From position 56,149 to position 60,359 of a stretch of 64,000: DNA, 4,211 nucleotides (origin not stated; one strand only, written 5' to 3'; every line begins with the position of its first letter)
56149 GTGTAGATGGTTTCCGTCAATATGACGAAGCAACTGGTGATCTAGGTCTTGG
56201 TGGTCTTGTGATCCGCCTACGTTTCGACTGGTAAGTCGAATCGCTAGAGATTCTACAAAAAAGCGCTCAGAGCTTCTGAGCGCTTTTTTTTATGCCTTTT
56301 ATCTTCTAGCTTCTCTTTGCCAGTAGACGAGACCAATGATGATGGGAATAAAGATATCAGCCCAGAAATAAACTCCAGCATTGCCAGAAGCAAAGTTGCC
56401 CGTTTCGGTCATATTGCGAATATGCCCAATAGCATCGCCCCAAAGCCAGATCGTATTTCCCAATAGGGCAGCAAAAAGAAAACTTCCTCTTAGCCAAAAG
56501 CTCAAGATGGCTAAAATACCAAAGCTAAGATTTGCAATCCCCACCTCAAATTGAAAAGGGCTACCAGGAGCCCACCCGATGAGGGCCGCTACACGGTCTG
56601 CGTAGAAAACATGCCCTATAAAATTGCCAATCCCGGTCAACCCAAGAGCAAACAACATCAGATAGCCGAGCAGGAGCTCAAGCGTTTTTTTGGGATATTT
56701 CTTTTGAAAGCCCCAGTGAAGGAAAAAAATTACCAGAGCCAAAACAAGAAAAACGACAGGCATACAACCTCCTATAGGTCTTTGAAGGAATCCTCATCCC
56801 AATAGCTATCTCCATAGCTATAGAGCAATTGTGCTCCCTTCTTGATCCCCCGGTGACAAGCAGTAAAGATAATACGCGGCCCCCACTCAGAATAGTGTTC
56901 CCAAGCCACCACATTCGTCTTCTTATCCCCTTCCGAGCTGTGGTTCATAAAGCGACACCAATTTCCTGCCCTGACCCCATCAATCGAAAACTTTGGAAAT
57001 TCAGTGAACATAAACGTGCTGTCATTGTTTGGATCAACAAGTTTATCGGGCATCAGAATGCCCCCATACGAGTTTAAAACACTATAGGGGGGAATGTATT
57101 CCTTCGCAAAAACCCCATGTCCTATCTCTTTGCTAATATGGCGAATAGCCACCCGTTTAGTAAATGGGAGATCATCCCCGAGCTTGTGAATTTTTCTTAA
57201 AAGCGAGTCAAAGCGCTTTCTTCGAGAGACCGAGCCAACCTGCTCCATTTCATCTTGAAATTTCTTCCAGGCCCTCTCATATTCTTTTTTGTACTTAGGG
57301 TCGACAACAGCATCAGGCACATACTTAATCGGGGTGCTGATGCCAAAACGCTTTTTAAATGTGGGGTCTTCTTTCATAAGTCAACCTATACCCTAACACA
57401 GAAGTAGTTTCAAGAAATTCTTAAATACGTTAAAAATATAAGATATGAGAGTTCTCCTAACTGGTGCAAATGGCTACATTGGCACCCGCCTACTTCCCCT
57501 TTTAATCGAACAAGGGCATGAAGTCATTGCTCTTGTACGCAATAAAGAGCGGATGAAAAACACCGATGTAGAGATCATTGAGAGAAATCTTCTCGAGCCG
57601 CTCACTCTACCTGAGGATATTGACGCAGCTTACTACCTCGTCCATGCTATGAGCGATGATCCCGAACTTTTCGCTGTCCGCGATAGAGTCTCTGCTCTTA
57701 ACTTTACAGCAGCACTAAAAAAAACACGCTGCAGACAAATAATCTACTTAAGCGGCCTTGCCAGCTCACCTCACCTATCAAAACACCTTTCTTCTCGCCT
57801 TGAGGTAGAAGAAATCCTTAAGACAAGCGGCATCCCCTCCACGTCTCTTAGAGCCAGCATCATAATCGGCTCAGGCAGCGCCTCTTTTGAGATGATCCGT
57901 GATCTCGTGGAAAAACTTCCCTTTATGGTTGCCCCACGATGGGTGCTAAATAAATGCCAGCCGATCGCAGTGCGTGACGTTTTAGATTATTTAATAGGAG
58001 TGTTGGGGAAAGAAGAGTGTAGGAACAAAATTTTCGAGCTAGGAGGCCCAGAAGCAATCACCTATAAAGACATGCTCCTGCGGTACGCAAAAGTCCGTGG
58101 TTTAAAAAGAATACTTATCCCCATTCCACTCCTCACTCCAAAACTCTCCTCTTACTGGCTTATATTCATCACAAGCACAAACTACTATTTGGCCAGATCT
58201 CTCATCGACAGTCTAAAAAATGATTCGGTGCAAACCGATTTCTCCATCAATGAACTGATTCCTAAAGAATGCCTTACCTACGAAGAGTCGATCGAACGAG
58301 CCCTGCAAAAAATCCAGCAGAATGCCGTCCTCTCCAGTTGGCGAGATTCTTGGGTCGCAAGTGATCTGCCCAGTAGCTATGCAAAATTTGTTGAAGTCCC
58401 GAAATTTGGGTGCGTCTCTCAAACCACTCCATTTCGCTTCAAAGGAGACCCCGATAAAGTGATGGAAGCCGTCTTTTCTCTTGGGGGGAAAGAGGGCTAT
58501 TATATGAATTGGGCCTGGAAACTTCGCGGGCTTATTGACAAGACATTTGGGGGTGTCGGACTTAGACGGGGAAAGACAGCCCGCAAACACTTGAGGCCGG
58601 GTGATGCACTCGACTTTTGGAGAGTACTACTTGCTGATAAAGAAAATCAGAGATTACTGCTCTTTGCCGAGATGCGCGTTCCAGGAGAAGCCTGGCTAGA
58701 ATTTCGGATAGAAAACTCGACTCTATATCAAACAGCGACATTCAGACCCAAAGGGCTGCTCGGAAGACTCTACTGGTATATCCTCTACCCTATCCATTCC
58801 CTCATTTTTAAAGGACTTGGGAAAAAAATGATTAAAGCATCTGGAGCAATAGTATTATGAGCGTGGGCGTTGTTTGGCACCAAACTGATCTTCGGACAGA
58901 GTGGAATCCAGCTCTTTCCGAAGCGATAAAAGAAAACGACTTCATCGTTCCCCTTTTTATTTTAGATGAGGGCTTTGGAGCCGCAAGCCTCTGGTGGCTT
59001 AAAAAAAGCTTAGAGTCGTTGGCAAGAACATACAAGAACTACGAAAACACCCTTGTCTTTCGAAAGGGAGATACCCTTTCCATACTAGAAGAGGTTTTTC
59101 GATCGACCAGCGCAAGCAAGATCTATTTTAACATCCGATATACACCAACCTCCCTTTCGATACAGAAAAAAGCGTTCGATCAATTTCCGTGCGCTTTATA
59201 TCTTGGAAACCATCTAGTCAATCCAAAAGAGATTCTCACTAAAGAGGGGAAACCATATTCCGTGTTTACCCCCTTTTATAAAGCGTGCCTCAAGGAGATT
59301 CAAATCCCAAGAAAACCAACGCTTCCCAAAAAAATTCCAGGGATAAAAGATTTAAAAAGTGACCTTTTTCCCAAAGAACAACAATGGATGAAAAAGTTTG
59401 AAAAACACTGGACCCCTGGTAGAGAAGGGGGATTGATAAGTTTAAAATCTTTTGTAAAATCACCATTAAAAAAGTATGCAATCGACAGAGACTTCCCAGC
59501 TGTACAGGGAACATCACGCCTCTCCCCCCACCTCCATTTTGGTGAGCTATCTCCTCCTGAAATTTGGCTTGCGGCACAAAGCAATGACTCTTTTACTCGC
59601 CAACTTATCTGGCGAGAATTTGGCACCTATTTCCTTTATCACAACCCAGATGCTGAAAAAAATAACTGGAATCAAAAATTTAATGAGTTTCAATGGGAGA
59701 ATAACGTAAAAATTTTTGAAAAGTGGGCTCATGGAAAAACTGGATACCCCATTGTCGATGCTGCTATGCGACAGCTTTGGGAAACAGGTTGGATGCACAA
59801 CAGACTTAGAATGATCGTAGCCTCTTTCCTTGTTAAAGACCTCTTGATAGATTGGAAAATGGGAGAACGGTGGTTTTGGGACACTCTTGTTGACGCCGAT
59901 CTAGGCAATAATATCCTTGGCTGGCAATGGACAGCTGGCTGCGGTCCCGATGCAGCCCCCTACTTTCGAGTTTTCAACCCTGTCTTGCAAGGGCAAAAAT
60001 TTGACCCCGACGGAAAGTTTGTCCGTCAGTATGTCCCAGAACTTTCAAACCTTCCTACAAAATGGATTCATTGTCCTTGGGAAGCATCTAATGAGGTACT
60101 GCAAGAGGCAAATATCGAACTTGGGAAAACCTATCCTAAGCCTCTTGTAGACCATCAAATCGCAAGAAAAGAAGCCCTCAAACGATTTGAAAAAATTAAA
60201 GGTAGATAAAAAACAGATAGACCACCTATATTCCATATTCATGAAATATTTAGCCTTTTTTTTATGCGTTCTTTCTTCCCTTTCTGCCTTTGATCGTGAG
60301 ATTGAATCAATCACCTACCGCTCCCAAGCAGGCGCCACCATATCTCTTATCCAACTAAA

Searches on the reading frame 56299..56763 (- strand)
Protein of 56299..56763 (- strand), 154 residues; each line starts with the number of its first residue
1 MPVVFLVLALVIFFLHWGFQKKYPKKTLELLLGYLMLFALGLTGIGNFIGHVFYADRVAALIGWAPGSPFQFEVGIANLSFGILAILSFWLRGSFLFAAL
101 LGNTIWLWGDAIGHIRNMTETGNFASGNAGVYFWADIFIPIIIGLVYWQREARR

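Call 17: search_protein_families(library=pfam, proteins=[window:56299-56763:-], max_evalue=0.001)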
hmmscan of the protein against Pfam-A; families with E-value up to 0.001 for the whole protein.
window:56299-56763:- (154 aa): 1 family
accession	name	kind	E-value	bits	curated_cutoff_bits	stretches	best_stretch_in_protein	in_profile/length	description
PF20589.3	DUF6790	-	8.6e-50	169.1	27.1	1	1-151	3-153/158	Family of unknown function (DUF6790)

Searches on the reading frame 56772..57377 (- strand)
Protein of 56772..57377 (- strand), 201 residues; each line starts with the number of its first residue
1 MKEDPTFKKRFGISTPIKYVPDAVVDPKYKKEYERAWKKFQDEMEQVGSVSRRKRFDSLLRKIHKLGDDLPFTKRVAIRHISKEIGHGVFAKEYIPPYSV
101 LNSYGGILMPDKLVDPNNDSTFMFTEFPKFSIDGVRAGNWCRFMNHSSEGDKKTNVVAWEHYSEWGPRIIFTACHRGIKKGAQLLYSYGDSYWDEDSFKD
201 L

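Call 17: search_protein_families(library=pfam, proteins=[window:56772-57377:-], max_evalue=0.001)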
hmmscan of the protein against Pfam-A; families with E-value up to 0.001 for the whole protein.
window:56772-57377:- (201 aa): 2 families
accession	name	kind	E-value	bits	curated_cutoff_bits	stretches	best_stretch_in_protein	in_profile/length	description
PF00856.33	SET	-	8e-12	45.9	22.4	1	86-189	1-105/105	SET domain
PF21549.2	PRDM2_PR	-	1.2e-05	25.5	27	1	85-194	11-118/123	PR domain zinc finger protein 2, PR domain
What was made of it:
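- Checked: The SET-domain ORF at 56772-57377 is real (PF00856, E=8e-12, above the cut-off), on the minus strand (call 17).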

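Call 23: find_homologous_proteins(query=window:56772-57377:-, max_evalue=0.00001)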
Query window:56772-57377:- (201 aa): 71 proteins with E <= 0.00001 among 119 candidates.
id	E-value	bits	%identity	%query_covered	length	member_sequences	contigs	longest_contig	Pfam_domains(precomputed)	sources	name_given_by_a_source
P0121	2.1e-125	434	90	100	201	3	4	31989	PF00856.34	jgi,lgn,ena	-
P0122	3.3e-110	385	80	100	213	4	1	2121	PF00856.34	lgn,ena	-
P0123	6.9e-109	380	79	100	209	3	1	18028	PF00856.34,PF21549.3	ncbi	-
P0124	9.5e-107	373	78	100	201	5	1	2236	PF00856.34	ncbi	-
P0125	4.1e-103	361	75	100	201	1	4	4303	PF00856.34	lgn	-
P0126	4.6e-102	358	77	100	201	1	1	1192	PF00856.34,PF21549.3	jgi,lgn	-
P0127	6.0e-100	351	75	100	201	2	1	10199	PF00856.34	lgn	-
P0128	7.2e-100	351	74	100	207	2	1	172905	PF00856.34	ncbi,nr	ncbi:MAG: hypothetical protein KR126chlam1_00151 [Chlamydiae bacterium]|nr:hypothetical protein [Chl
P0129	2.0e-98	346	72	100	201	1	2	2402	PF00856.34,PF21549.3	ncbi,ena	-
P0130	3.7e-98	345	71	100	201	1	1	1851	PF00856.34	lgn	-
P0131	5.7e-97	341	73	99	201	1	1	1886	PF00856.34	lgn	-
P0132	9.6e-97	341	71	100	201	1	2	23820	PF00856.34,PF21549.3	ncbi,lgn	-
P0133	3.0e-96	339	73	98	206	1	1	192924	PF00856.34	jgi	jgi:hypothetical protein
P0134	3.6e-96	339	70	100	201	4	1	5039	PF00856.34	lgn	-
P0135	8.8e-96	337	71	100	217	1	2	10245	PF00856.34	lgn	-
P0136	6.4e-95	335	71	100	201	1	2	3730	PF00856.34,PF21549.3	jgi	-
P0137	9.7e-95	334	72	100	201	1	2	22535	PF00856.34,PF21549.3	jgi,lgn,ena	-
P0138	6.5e-94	331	69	100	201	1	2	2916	PF00856.34,PF21549.3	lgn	-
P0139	3.1e-93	329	71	100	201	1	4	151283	PF00856.34,PF21549.3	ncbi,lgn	-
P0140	7.3e-93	328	70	100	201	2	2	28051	PF00856.34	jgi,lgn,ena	-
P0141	9.9e-93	328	71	100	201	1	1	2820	PF00856.34,PF21549.3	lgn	-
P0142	1.0e-92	327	70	100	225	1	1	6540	PF00856.34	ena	-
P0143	1.7e-92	327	68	100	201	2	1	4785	PF00856.34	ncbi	-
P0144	2.3e-92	326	68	100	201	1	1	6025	PF00856.34,PF21549.3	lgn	-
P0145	2.4e-92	326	69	100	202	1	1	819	PF00856.34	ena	-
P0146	2.8e-92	326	69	100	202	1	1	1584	PF00856.34,PF21549.3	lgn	-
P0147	2.4e-91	323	68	100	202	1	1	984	PF00856.34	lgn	-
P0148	6.2e-91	322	68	100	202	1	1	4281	PF00856.34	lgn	-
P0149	1.2e-90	321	66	100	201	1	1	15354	PF00856.34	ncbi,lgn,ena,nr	ncbi:MAG: hypothetical protein K1000chlam2_00586 [Chlamydiae bacterium]|nr:hypothetical protein [Chl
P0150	9.6e-90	318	67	100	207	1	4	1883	PF00856.34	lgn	-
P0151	1.7e-89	317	67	100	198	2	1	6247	PF00856.34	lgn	-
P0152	5.2e-89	315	67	100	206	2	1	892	PF00856.34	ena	-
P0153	5.5e-89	315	67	100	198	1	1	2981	PF00856.34,PF21549.3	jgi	-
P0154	4.6e-88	312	67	100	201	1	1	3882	PF00856.34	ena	-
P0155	2.8e-87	310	65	100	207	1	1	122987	PF00856.34,PF21549.3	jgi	-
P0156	4.4e-87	309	65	99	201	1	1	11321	PF00856.34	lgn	-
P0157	9.2e-87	308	67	100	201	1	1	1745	PF00856.34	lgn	-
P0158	1.4e-86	307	64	100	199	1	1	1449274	PF00856.34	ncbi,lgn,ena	-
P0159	1.8e-86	307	65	100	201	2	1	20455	PF00856.34,PF21549.3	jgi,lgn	-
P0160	2.0e-86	307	66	95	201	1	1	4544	PF00856.34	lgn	-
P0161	1.3e-85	304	63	100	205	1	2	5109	PF00856.34,PF21549.3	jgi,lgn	-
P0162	7.2e-85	302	65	100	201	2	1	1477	PF00856.34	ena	-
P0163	5.6e-84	299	64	100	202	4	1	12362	PF00856.34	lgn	-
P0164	3.3e-82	293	62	100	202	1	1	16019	PF00856.34,PF21549.3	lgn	-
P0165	4.1e-82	293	63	100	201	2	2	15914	PF00856.34,PF21549.3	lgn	-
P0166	4.7e-82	293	61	99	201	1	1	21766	PF00856.34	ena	-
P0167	3.4e-81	290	61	100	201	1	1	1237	PF00856.34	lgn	-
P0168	1.5e-80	288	63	100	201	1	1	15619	PF00856.34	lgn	-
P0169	2.3e-79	284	59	100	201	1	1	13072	PF00856.34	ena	-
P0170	5.3e-79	283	59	100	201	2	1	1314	PF00856.34,PF21549.3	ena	-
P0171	1.0e-78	282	60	99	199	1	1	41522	PF00856.34,PF21549.3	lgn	-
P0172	1.9e-71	258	56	99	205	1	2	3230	PF00856.34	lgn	-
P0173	3.4e-71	257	72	75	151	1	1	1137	PF00856.34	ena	-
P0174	3.7e-65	237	68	74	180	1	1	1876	PF00856.34,PF21549.3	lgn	-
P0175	1.7e-64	235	53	98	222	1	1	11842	PF00856.34,PF21549.3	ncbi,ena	-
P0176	1.6e-63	232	51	100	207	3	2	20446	PF00856.34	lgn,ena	-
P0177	9.1e-63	230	53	99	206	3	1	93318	PF00856.34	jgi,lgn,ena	-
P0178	4.1e-61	224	53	99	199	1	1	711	PF00856.34,PF21549.3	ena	-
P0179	6.8e-60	220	53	99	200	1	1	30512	PF00856.34,PF21549.3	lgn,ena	-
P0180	1.8e-59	219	51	98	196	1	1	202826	PF00856.34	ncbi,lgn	-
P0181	3.5e-59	218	53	97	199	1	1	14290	PF00856.34,PF21549.3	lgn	-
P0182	6.4e-59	217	50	98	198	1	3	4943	PF00856.34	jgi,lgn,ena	-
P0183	6.5e-59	217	50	97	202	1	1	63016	PF00856.34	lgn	-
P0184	2.3e-58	215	50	98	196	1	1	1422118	PF00856.34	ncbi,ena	-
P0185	3.0e-58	215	52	99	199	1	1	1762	PF00856.34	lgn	-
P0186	1.0e-55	207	51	96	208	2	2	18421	PF00856.34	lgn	-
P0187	6.5e-55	204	51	96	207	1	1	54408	PF00856.34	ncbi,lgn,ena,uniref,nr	ncbi:hypothetical protein COB21_01815 [Candidatus Aerophobetes bacterium]|uniref:SET domain-containi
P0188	3.3e-54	202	48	96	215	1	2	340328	PF00856.34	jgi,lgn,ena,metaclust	metaclust:\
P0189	2.8e-53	199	51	84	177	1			PF00856.34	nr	nr:hypothetical protein [Chlamydiota bacterium]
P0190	3.6e-53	198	48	97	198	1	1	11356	PF00856.34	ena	-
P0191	2.2e-52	196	46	96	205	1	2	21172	PF00856.34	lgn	-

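Call 39: search_solved_structures(query=window:56772-57377:-, max_evalue=0.001)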
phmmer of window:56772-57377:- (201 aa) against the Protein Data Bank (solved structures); distinct sequences matched with E-value up to 0.001: 24.
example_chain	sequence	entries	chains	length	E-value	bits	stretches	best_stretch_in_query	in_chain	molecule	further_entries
3fpd_A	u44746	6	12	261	3.6e-08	36.4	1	82-194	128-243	Histone-lysine N-methyltransferase, H3 lysine-9 specific 5 | Histone-lysine N-methyltransferase EHMT1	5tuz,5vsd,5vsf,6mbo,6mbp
9ykr_A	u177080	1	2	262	3.6e-08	36.4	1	82-194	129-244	Histone-lysine N-methyltransferase EHMT1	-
2igq_A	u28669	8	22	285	4.1e-08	36.2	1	82-194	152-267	euchromatic histone methyltransferase 1 | Histone-lysine N-methyltransferase, H3 lysine-9 specific 5 | Histone-lysine N-methyltransferase EHMT1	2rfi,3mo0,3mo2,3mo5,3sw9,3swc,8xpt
3hna_A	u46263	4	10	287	4.1e-08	36.2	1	82-194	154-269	Histone-lysine N-methyltransferase, H3 lysine-9 specific 5 | Histone-lysine N-methyltransferase EHMT1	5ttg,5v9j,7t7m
5tuy_A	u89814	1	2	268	8.7e-08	35.2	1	82-196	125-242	Histone-lysine N-methyltransferase EHMT2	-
5jhn_A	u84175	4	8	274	9.1e-08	35.1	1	82-196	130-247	Histone-lysine N-methyltransferase EHMT2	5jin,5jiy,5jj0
5vse_A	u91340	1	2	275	9.2e-08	35.1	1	82-196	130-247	Histone-lysine N-methyltransferase EHMT2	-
5vsc_A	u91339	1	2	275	9.2e-08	35.1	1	82-196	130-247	Histone-lysine N-methyltransferase EHMT2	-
2o8j_A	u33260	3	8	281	9.6e-08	35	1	82-196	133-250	Histone-lysine N-methyltransferase, H3 lysine-9 specific 3 | Histone-lysine N-methyltransferase EHMT2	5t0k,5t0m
9yks_A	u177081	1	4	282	9.7e-08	35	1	82-196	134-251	Histone-lysine N-methyltransferase EHMT2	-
8vv8_A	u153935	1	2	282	9.7e-08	35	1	82-196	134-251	Histone-lysine N-methyltransferase EHMT2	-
3k5k_A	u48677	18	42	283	9.8e-08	35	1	82-196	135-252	Histone-lysine N-methyltransferase, H3 lysine-9 specific 3 | Histone-lysine N-methyltransferase EHMT2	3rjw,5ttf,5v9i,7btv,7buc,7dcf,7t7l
4nvq_A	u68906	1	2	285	9.9e-08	35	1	82-196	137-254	Histone-lysine N-methyltransferase EHMT2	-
9lus_A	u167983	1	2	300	1.1e-07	34.8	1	82-196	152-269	Histone-lysine N-methyltransferase EHMT2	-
4i51_A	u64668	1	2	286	7.5e-07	32.1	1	82-194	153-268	Histone-lysine N-methyltransferase EHMT1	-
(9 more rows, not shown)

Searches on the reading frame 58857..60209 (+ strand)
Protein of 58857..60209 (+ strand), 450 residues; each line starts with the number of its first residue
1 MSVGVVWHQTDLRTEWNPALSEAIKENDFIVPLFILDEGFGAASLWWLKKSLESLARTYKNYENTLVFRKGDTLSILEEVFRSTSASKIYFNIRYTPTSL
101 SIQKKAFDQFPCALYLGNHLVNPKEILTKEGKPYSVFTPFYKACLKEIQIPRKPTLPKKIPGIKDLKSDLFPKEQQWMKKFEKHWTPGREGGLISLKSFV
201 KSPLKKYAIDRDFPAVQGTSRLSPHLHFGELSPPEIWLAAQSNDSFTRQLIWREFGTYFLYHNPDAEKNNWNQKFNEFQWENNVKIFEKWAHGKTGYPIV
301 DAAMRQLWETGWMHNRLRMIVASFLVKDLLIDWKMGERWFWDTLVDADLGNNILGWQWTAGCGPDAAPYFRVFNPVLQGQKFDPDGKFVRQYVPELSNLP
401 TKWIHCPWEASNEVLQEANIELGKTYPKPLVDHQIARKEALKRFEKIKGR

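Call 35: search_protein_families(library=ncbifam, proteins=[window:58857-60209:+], max_evalue=1e-10)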
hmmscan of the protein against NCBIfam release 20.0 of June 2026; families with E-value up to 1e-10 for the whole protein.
window:58857-60209:+ (450 aa): 5 families
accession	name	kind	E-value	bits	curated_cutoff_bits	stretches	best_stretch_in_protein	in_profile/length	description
TIGR02766.1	crypt_chrom_pln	subfamily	8.7e-102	341.4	603.85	1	5-438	3-473/480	cryptochrome photoreceptor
NF007955.0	PRK10674.1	equivalog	9.9e-101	337.9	506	1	1-448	1-469/472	deoxyribodipyrimidine photo-lyase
TIGR03556.1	photolyase_8HDF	exception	3.3e-89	299.9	884.6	1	5-444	4-468/471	deoxyribodipyrimidine photo-lyase, 8-HDF type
TIGR02765.1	crypto_DASH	subfamily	1.8e-51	175.4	317.05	1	3-396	2-431/431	DASH family cryptochrome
TIGR00591.1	phr2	superfamily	8e-17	61.7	550.05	1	5-322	25-374/453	deoxyribodipyrimidine photo-lyase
